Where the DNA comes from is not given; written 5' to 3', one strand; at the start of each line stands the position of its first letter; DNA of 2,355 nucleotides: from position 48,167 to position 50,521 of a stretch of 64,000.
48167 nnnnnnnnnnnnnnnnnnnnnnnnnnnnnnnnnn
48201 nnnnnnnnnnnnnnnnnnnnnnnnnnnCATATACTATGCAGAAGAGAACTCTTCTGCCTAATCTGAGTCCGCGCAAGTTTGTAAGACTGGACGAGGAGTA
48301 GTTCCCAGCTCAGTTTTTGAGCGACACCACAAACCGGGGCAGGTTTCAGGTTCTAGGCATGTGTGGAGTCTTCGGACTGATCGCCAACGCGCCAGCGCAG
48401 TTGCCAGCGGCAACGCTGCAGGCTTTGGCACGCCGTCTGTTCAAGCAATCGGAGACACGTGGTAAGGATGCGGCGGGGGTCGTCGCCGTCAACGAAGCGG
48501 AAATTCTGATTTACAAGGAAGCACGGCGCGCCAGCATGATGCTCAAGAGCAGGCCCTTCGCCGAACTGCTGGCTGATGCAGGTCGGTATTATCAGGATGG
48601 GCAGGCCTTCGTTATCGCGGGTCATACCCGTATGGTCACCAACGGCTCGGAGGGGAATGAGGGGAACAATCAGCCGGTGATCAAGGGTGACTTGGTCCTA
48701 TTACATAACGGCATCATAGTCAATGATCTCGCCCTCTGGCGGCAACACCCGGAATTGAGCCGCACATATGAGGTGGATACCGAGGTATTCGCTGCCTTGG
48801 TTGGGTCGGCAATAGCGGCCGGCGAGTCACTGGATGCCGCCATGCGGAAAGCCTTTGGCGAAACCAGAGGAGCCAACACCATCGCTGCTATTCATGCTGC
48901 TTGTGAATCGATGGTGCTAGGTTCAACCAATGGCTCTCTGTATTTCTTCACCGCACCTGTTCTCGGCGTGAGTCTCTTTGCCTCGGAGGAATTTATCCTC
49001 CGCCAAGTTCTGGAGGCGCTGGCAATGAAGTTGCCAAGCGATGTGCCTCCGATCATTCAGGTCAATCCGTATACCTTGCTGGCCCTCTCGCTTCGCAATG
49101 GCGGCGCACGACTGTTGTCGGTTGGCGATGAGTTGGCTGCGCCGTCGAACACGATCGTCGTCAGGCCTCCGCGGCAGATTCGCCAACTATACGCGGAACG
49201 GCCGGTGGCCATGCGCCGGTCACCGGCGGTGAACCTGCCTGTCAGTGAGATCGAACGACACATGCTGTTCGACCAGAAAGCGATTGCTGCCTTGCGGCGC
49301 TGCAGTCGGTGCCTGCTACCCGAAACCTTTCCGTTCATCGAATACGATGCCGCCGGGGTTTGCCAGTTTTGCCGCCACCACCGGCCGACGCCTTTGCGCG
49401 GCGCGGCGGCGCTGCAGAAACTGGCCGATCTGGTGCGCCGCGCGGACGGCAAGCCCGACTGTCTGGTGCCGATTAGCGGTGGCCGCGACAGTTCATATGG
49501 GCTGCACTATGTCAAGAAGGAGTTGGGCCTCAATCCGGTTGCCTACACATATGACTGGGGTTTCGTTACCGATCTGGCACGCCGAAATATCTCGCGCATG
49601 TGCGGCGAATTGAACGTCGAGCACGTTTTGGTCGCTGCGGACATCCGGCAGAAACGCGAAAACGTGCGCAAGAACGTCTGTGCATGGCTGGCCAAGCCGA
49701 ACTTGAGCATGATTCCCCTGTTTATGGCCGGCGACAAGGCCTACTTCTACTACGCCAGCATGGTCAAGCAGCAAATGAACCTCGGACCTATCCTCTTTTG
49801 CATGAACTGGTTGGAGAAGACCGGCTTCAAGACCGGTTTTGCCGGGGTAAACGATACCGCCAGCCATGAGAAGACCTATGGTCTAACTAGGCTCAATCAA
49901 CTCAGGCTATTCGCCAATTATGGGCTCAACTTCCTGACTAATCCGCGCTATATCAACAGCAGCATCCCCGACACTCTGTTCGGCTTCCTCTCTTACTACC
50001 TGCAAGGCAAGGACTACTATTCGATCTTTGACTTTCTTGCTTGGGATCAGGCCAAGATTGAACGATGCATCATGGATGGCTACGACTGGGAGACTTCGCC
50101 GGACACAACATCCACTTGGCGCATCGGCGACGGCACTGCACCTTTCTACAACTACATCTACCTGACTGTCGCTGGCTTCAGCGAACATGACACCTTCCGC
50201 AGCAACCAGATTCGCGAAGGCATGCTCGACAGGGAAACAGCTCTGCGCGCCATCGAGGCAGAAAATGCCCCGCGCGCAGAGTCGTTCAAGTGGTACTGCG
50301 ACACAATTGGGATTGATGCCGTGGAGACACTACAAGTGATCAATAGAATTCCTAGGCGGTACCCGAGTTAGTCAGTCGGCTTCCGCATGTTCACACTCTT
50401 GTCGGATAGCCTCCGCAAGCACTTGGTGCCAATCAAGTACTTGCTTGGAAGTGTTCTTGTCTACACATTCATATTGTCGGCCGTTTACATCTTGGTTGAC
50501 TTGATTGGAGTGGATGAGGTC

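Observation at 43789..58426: Low-GC glycan-modification island inserted between a GC-rich envelope gene and pstS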

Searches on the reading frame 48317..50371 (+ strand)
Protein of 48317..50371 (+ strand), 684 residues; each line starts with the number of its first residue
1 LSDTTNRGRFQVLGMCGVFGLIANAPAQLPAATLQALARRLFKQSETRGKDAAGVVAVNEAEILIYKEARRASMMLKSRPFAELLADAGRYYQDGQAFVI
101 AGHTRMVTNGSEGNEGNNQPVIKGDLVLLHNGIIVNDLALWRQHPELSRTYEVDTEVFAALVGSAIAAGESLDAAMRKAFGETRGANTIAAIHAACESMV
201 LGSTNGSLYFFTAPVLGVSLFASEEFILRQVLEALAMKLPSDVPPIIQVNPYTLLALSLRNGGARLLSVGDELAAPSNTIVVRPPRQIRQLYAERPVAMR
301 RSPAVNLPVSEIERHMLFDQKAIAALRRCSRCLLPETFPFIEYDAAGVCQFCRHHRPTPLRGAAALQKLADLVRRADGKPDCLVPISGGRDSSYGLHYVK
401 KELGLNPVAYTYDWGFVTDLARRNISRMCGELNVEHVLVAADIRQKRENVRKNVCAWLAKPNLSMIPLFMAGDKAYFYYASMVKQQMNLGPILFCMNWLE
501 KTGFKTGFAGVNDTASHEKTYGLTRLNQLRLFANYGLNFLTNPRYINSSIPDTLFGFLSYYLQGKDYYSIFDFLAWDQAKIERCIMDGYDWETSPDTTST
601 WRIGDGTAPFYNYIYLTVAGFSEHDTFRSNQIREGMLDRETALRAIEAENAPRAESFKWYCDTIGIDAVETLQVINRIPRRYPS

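Call 4: search_protein_families(library=pfam, proteins=[window:48317-50371:+], max_evalue=0.01)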
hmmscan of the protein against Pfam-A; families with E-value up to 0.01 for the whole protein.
window:48317-50371:+ (684 aa): 2 families
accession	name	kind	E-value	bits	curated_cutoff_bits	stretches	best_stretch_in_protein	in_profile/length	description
PF13522.11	GATase_6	-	5.3e-09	36.6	27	1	90-201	5-106/130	Glutamine amidotransferase domain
PF13537.11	GATase_7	-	4.3e-06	27.2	25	1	112-225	7-118/123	Glutamine amidotransferase domain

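Call 5: search_protein_families(library=ncbifam, proteins=[window:48317-50371:+], max_evalue=0.01)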
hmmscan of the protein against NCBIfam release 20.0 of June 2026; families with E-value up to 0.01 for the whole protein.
window:48317-50371:+ (684 aa): 4 families
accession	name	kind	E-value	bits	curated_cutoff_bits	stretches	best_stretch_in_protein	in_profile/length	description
TIGR03573.1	WbuX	subfamily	9.4e-34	117.4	203.2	1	328-670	3-338/344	N-acetyl sugar amidotransferase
NF001484.0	PRK00331.1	subfamily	1.1e-17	63.7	381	1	15-207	1-178/601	isomerizing glutamine--fructose-6-phosphate transaminase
TIGR01135.1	glmS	equivalog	3.6e-14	52.2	418.05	1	16-207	1-177/607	glutamine--fructose-6-phosphate transaminase (isomerizing)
TIGR01134.1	purF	equivalog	1.2e-09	38.1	350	1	16-193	1-165/432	amidophosphoribosyltransferase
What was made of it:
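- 48359..50371 (+): Fusion of a class-II (Ntn) glutamine amidotransferase (residues ~1-225) with a NASAT-type PP-loop N-acetyl-sugar amidotransferase (residues ~315-670). GATase_6 5.3e-9 and TIGR03573 9.4e-34 (calls 4, 5).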

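Call 28: find_homologous_proteins(query=window:48359-50371:+, max_evalue=1e-10)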
Query window:48359-50371:+ (670 aa): 6701 proteins with E <= 1e-10 among 8000 candidates; the best 120 are listed.
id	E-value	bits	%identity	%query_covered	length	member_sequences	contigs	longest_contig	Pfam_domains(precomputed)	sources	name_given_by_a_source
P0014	0.0e+0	1470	95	100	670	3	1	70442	PF13522.12,PF13537.12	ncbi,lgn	-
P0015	0.0e+0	1234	80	100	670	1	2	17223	PF13522.12,PF13537.12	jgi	jgi:hypothetical protein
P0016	0.0e+0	1123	73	100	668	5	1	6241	PF13522.12,PF13537.12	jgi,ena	jgi:hypothetical protein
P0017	0.0e+0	1115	73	100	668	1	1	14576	PF13522.12,PF13537.12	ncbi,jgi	jgi:glucosamine--fructose-6-phosphate aminotransferase (isomerizing)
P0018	0.0e+0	1047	69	99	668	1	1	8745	PF13522.12,PF13537.12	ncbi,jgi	jgi:glucosamine--fructose-6-phosphate aminotransferase (isomerizing)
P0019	0.0e+0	1034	67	100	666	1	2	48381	PF13522.12,PF13537.12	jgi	jgi:glucosamine--fructose-6-phosphate aminotransferase (isomerizing)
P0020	0.0e+0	1034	68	99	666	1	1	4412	PF13522.12,PF13537.12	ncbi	-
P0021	0.0e+0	1034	67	100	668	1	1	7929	PF13522.12,PF13537.12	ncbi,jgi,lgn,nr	ncbi:MAG: hypothetical protein J0665_01475 [Deltaproteobacteria bacterium]|nr:hypothetical protein [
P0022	0.0e+0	1015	67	99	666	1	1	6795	PF13522.12,PF13537.12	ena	-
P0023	4.4e-297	1005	66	100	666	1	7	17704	PF13522.12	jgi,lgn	jgi:glucosamine--fructose-6-phosphate aminotransferase (isomerizing)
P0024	3.0e-293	992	65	99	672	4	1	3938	PF13522.12,PF13537.12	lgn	-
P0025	1.0e-291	987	66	97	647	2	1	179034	PF13522.12,PF13537.12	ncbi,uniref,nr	ncbi:hypothetical protein [Pseudorhodoferax sp.]|uniref:hypothetical protein n=1 Tax=Pseudorhodofera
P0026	3.0e-291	986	64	100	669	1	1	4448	PF13522.12,PF13537.12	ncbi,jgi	jgi:glucosamine--fructose-6-phosphate aminotransferase (isomerizing)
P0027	2.9e-290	982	64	100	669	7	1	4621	PF13522.12,PF13537.12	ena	-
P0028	1.4e-289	980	64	100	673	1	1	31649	PF13522.12,PF13537.12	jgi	jgi:glutamine---fructose-6-phosphate transaminase (isomerizing)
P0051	9.7e-241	819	55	100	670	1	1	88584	PF13522.12,PF13537.12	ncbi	ncbi:MAG: hypothetical protein AB8D52_07330 [Gammaproteobacteria bacterium]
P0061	3.3e-221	754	53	100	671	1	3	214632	PF13522.12,PF13537.12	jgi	jgi:hypothetical protein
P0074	2.9e-207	708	49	100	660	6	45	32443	PF13522.12,PF13537.12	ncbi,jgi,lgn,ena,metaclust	ncbi:MAG: hypothetical protein DIU68_017520 [Chloroflexota bacterium]|metaclust:\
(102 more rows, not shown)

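Call 29: find_encoding_contigs(protein=P0015, flank=10000, max_places=2)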
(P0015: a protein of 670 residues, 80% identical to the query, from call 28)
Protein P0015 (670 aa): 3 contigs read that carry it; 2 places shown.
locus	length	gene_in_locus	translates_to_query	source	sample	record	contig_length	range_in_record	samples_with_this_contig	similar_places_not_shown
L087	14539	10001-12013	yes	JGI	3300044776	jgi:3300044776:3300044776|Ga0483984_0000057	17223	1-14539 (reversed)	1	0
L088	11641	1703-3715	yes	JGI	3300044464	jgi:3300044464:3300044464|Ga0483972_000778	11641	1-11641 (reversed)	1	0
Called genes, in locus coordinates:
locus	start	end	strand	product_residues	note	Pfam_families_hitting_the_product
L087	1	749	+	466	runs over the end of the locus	PF00005:ABC_tran, PF14524:Wzt_C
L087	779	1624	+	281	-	PF13489:Methyltransf_23, PF13649:Methyltransf_25, PF13847:Methyltransf_31, PF08241:Methyltransf_11, PF08242:Methyltransf_12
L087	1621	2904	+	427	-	PF13489:Methyltransf_23, PF13847:Methyltransf_31, PF08241:Methyltransf_11, PF08242:Methyltransf_12, PF13649:Methyltransf_25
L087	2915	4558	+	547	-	PF20706:GT4-conflict, PF00534:Glycos_transf_1, PF13692:Glyco_trans_1_4, PF13524:Glyco_trans_1_2 (weak)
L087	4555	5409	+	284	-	PF00535:Glycos_transf_2, PF10111:Glyco_tranf_2_2, PF13641:Glyco_tranf_2_3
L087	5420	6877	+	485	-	-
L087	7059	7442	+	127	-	PF03720:UDPG_MGDP_dh_C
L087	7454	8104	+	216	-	PF13489:Methyltransf_23, PF13847:Methyltransf_31, PF08241:Methyltransf_11, PF08242:Methyltransf_12, PF13649:Methyltransf_25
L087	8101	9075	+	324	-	PF00535:Glycos_transf_2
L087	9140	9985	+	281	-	PF13489:Methyltransf_23, PF07021:MetW (weak), PF13649:Methyltransf_25, PF13847:Methyltransf_31, PF08241:Methyltransf_11, PF08242:Methyltransf_12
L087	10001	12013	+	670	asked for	PF13522:GATase_6, PF13537:GATase_7 (faint)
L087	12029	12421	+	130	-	PF04138:GtrA_DPMS_TM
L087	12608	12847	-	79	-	-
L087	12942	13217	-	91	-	PF13683:rve_3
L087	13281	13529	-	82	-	-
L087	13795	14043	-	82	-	PF01527:HTH_Tnp_1, PF13551:HTH_29 (weak)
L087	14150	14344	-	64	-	-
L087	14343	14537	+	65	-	?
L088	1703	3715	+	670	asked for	PF13522:GATase_6, PF13537:GATase_7 (faint)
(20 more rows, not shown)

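Call 30: find_encoding_contigs(protein=P0019, flank=10000, max_places=2)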
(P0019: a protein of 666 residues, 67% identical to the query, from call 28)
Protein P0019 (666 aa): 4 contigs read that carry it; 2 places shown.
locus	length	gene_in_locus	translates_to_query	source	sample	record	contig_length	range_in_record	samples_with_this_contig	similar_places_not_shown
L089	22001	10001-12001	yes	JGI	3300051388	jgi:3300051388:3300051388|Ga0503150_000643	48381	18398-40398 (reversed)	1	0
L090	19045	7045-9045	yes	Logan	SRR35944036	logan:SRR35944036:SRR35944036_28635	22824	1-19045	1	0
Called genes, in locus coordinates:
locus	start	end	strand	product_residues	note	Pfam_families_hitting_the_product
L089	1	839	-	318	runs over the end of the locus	PF00535:Glycos_transf_2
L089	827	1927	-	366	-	PF01041:DegT_DnrJ_EryC1, PF01212:Beta_elim_lyase (weak)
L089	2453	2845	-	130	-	PF02021:UPF0102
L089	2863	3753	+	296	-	PF00590:TP_methylase, PF23016:RsmI_C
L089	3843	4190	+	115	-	PF10066:DUF2304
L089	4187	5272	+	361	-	PF13641:Glyco_tranf_2_3 (weak), PF00535:Glycos_transf_2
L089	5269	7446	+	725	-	-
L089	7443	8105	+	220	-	PF13489:Methyltransf_23, PF07021:MetW, PF13847:Methyltransf_31, PF08241:Methyltransf_11, PF08242:Methyltransf_12, PF13649:Methyltransf_25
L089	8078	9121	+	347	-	PF13641:Glyco_tranf_2_3, PF00535:Glycos_transf_2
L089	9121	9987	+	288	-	PF13489:Methyltransf_23, PF08241:Methyltransf_11, PF08242:Methyltransf_12, PF13649:Methyltransf_25, PF13847:Methyltransf_31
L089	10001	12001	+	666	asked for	PF13522:GATase_6 (weak), PF13537:GATase_7 (faint)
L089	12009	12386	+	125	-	PF04138:GtrA_DPMS_TM (weak)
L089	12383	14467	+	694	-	PF19554:DUF6077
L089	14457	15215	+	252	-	PF13578:Methyltransf_24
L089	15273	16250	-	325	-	PF01073:3Beta_HSD, PF01370:Epimerase, PF02719:Polysacc_synt_2, PF04321:RmlD_sub_bind, PF07993:NAD_binding_4 (faint), PF13460:NAD_binding_10, PF16363:GDP_Man_Dehyd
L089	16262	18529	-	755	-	PF13506:Glyco_transf_21, PF13641:Glyco_tranf_2_3, PF00535:Glycos_transf_2, PF00534:Glycos_transf_1, PF13692:Glyco_trans_1_4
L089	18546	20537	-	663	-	PF13489:Methyltransf_23, PF08241:Methyltransf_11, PF08242:Methyltransf_12, PF13649:Methyltransf_25 (weak)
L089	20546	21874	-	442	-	PF00005:ABC_tran, PF14524:Wzt_C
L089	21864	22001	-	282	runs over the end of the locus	PF01061:ABC2_membrane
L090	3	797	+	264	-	?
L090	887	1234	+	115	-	PF10066:DUF2304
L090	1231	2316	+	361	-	PF13641:Glyco_tranf_2_3 (weak), PF00535:Glycos_transf_2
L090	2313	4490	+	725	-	-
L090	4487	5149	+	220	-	PF13489:Methyltransf_23, PF07021:MetW, PF13847:Methyltransf_31, PF08241:Methyltransf_11, PF08242:Methyltransf_12, PF13649:Methyltransf_25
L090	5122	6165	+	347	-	PF13641:Glyco_tranf_2_3, PF00535:Glycos_transf_2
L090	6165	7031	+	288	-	PF13489:Methyltransf_23, PF08241:Methyltransf_11, PF08242:Methyltransf_12, PF13649:Methyltransf_25, PF13847:Methyltransf_31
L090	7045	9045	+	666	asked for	PF13522:GATase_6 (weak), PF13537:GATase_7 (faint)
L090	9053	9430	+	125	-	PF04138:GtrA_DPMS_TM (weak)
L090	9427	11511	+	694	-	PF19554:DUF6077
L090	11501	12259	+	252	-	PF13578:Methyltransf_24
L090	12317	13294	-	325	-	PF01073:3Beta_HSD, PF01370:Epimerase, PF02719:Polysacc_synt_2, PF04321:RmlD_sub_bind, PF07993:NAD_binding_4 (faint), PF13460:NAD_binding_10, PF16363:GDP_Man_Dehyd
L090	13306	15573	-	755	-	PF13506:Glyco_transf_21, PF13641:Glyco_tranf_2_3, PF00535:Glycos_transf_2, PF00534:Glycos_transf_1, PF13692:Glyco_trans_1_4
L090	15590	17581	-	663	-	PF13489:Methyltransf_23, PF08241:Methyltransf_11, PF08242:Methyltransf_12, PF13649:Methyltransf_25 (weak)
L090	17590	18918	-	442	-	PF00005:ABC_tran, PF14524:Wzt_C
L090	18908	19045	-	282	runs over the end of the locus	PF01061:ABC2_membrane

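Call 31: find_encoding_contigs(protein=P0025, flank=10000, max_places=2)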
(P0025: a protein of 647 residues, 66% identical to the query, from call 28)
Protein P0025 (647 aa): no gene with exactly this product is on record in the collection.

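Call 38: search_solved_structures(query=window:48359-50371:+, max_evalue=0.01)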
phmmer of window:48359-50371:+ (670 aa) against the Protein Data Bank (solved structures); distinct sequences matched with E-value up to 0.01: 6.
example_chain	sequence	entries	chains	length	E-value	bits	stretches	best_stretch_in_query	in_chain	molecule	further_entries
8wex_A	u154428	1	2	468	8.4e-10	40.7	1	327-411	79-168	N-acetyl sugar amidotransferase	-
1xff_A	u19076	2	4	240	3.5e-09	38.7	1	2-221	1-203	Glucosamine--fructose-6-phosphate aminotransferase [isomerizing]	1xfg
4amv_A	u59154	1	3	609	1e-08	37.1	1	1-221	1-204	GLUCOSAMINE--FRUCTOSE-6-PHOSPHATE AMINOTRANSFERASE [ISOMER IZING]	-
2j6h_A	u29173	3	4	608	3.6e-08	35.3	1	2-221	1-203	GLUCOSAMINE-FRUCTOSE-6-PHOSPHATE AMINOTRANSFERASE | GLUCOSAMINE--FRUCTOSE-6-PHOSPHATE AMINOTRANSFERASE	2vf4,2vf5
1jxa_A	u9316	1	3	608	3.6e-08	35.3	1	2-221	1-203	glucosamine 6-phosphate synthase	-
3ooj_A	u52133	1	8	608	7.1e-08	34.4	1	29-221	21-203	Glucosamine/fructose-6-phosphate aminotransferase, isomerizing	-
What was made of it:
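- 48359..50371 (+): PDB 8wex and GlmS N-domain (call 38).
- Closest known: WbuX/WbpG/PseA N-acetyl-sugar amidotransferases. Same: There is a sequence match to the solved NASAT 8wex (call 38).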

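Call 80: find_encoding_contigs(protein=P0051, flank=10000, max_places=1)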
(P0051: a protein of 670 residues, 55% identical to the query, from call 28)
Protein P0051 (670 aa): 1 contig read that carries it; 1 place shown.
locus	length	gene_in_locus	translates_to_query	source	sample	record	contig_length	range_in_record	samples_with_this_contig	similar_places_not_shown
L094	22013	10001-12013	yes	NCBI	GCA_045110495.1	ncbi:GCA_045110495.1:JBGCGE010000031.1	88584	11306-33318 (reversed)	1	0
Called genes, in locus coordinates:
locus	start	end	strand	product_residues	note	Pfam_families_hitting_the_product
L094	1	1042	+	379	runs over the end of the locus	-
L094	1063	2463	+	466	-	-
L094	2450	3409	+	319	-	PF00535:Glycos_transf_2, PF10111:Glyco_tranf_2_2 (weak)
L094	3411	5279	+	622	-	PF13522:GATase_6, PF13537:GATase_7, PF00733:Asn_synthase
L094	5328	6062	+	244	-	PF13489:Methyltransf_23, PF08242:Methyltransf_12 (weak)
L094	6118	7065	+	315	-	PF01209:Ubie_methyltran, PF13489:Methyltransf_23, PF13847:Methyltransf_31, PF08241:Methyltransf_11, PF08242:Methyltransf_12, PF13649:Methyltransf_25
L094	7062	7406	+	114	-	PF00892:EamA (weak)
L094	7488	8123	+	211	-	PF13489:Methyltransf_23, PF07021:MetW (weak), PF13847:Methyltransf_31, PF08241:Methyltransf_11, PF08242:Methyltransf_12, PF13649:Methyltransf_25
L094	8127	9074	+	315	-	PF00535:Glycos_transf_2, PF13641:Glyco_tranf_2_3 (weak)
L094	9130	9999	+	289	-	PF02353:CMAS (weak), PF13489:Methyltransf_23, PF13847:Methyltransf_31, PF08241:Methyltransf_11, PF08242:Methyltransf_12, PF13649:Methyltransf_25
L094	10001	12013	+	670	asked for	PF13522:GATase_6, PF13537:GATase_7 (faint)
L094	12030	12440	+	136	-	PF04138:GtrA_DPMS_TM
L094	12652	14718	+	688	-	PF19554:DUF6077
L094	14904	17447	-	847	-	PF13191:AAA_16, PF13401:AAA_22, PF12796:Ank_2, PF00023:Ank, PF13857:Ank_5, PF12796:Ank_2, PF13637:Ank_4, PF12796:Ank_2, +9 more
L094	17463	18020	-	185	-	PF00691:OmpA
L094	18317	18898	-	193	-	PF00581:Rhodanese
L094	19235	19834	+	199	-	PF04893:Yip1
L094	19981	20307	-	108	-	-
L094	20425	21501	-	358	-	PF12048:DUF3530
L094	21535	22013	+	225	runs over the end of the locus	PF00834:Ribul_P_3_epim, PF01729:QRPTase_C (faint)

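Call 81: find_encoding_contigs(protein=P0074, flank=10000, max_places=1)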
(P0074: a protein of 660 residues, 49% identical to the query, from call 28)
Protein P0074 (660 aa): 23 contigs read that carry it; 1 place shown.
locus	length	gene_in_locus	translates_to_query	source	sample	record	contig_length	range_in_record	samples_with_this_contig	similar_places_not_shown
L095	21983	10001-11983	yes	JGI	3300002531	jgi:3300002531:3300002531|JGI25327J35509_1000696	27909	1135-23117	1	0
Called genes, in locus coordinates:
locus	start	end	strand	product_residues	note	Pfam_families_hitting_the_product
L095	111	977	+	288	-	-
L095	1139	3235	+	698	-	-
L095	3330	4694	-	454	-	PF02653:BPD_transp_2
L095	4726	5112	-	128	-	-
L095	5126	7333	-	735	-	PF02653:BPD_transp_2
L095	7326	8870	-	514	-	PF00005:ABC_tran, PF13304:AAA_21 (faint), PF00005:ABC_tran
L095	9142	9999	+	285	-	-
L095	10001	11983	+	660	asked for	PF13522:GATase_6, PF13537:GATase_7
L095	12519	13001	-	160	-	-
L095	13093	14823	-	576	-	-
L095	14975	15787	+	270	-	PF02358:Trehalose_PPase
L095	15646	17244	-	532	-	PF00982:Glyco_transf_20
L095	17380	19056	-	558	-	PF07905:PucR, PF17853:GGDEF_2, PF13556:HTH_30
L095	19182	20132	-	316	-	-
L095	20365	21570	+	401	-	-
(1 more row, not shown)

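Call 82: find_encoding_contigs(protein=P0061, flank=10000, max_places=1)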
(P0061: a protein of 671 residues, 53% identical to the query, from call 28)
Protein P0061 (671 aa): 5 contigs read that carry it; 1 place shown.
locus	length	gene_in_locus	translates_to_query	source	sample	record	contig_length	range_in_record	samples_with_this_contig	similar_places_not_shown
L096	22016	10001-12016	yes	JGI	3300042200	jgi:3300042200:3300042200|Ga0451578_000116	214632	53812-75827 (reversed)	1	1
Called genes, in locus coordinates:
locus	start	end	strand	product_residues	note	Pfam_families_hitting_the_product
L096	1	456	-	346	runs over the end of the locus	PF01979:Amidohydro_1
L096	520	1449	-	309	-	PF00126:HTH_1, PF03466:LysR_substrate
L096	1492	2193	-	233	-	PF00440:TetR_N, PF13972:TetR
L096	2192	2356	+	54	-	-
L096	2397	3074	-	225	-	PF05597:Phasin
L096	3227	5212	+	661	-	PF01073:3Beta_HSD, PF01370:Epimerase, PF02719:Polysacc_synt_2, PF07993:NAD_binding_4, PF13460:NAD_binding_10, PF16363:GDP_Man_Dehyd, PF00106:adh_short, PF08659:KR, +1 more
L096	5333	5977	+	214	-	PF13489:Methyltransf_23, PF07021:MetW (weak), PF13847:Methyltransf_31, PF08241:Methyltransf_11, PF08242:Methyltransf_12, PF13649:Methyltransf_25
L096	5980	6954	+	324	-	PF00535:Glycos_transf_2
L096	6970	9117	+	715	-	-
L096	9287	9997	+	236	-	PF13489:Methyltransf_23, PF13649:Methyltransf_25, PF13847:Methyltransf_31, PF08241:Methyltransf_11, PF08242:Methyltransf_12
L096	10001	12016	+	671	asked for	PF13522:GATase_6, PF13537:GATase_7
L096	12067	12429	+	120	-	PF04138:GtrA_DPMS_TM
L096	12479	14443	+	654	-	PF19554:DUF6077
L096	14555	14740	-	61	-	PF13817:DDE_Tnp_IS66_C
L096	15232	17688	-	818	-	PF12256:TcdB_toxin_midN (faint), PF13517:FG-GAP_3, PF01839:FG-GAP (weak), PF13517:FG-GAP_3, PF01839:FG-GAP (weak), PF13517:FG-GAP_3 (weak), PF07603:Lcl_C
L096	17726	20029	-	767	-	PF12256:TcdB_toxin_midN (faint), PF01839:FG-GAP (faint), PF13517:FG-GAP_3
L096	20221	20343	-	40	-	-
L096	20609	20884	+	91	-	-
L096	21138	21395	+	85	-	-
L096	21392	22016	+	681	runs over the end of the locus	PF12256:TcdB_toxin_midN (faint), PF13517:FG-GAP_3 (weak), PF01839:FG-GAP (weak), PF13517:FG-GAP_3, PF07603:Lcl_C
